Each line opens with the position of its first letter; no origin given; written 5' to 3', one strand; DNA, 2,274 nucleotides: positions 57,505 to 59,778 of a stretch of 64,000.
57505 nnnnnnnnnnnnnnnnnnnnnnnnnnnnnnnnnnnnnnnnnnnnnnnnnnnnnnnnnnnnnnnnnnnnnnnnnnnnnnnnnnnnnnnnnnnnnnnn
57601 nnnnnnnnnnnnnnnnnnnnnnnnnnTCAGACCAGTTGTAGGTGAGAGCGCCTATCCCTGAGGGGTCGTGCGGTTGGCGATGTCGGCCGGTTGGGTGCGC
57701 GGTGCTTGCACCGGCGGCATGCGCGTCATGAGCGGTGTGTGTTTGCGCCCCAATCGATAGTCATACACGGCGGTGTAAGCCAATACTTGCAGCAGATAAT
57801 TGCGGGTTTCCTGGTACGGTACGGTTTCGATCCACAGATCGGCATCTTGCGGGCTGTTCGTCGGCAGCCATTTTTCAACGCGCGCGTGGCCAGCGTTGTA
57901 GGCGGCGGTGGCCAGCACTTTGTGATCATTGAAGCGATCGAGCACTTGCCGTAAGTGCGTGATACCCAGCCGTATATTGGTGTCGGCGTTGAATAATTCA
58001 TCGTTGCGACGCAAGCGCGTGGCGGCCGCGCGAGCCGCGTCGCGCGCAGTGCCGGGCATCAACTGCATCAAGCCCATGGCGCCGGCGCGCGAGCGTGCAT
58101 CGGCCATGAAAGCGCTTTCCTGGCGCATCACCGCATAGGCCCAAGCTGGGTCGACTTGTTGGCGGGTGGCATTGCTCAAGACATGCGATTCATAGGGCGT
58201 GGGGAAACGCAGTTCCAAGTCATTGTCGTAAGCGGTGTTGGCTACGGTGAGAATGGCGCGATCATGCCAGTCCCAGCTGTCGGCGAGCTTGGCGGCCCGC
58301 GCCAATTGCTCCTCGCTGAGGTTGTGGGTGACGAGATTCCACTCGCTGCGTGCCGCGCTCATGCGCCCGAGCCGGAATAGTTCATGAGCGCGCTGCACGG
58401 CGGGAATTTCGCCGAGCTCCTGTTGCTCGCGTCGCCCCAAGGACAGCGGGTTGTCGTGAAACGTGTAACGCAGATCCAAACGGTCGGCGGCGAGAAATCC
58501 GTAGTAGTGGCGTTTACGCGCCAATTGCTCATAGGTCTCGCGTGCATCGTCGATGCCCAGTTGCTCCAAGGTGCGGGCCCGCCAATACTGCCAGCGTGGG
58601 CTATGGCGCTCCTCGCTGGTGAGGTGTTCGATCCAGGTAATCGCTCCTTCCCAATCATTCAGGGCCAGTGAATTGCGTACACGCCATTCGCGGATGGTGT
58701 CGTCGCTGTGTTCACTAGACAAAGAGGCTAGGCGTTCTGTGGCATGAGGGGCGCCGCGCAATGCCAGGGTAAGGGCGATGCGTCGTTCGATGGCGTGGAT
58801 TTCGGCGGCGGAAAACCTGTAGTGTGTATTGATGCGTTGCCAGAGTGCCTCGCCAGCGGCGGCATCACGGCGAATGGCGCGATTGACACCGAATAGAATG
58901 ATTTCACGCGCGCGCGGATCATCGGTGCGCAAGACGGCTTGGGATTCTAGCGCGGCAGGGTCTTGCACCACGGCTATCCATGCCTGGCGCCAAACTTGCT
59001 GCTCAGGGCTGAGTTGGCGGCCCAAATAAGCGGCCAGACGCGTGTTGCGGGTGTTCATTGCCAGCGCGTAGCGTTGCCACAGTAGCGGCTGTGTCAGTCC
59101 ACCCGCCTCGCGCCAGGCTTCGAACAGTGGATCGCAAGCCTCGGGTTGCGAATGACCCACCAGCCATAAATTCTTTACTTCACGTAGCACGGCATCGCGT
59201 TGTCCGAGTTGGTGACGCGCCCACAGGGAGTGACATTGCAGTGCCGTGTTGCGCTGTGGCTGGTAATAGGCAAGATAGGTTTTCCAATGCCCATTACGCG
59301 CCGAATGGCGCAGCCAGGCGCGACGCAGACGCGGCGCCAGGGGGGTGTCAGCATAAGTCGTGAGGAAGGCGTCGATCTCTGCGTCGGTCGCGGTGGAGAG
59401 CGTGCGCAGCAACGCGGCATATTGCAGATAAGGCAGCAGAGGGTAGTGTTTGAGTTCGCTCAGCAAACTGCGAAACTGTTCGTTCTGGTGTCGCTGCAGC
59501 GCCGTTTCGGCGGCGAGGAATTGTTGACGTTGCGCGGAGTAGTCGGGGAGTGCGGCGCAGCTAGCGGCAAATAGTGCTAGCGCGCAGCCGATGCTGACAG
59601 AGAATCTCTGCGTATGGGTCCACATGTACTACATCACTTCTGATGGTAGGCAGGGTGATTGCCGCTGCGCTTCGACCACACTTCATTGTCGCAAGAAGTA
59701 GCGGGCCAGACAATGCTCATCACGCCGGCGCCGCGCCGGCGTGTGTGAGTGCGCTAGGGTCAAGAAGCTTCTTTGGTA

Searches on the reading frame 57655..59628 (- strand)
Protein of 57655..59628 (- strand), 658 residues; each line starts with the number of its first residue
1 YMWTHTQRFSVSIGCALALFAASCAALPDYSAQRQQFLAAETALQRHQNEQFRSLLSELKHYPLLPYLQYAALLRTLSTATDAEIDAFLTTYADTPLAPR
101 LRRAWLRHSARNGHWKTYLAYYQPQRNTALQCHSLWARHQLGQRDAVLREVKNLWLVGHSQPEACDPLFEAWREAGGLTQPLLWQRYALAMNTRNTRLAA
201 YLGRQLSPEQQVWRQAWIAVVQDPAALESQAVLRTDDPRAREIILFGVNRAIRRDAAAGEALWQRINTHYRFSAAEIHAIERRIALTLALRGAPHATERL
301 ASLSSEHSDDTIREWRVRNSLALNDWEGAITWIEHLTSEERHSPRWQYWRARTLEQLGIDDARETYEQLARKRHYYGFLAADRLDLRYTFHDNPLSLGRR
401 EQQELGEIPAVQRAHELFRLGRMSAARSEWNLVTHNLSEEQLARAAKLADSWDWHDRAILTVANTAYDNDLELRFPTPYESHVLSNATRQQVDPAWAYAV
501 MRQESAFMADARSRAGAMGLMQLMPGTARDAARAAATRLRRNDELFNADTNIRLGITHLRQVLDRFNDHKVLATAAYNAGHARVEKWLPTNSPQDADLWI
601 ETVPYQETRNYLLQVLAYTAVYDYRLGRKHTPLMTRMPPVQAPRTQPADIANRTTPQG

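Call 69: search_protein_families(library=pfam, proteins=[window:57655-59628:-], max_evalue=0.00001)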
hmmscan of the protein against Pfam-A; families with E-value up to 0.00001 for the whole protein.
window:57655-59628:- (658 aa): 3 families
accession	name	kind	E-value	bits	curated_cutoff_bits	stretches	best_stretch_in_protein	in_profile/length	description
PF01464.25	SLT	-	6.1e-28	97.2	21.3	1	485-597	5-114/117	Transglycosylase SLT domain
PF14718.12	SLT_L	-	3.1e-17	62.9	25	1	407-469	4-66/68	Soluble lytic murein transglycosylase L domain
PF00760.24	Cucumo_coat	-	4.4e-07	30.1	22.6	1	150-214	81-148/175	Cucumovirus coat protein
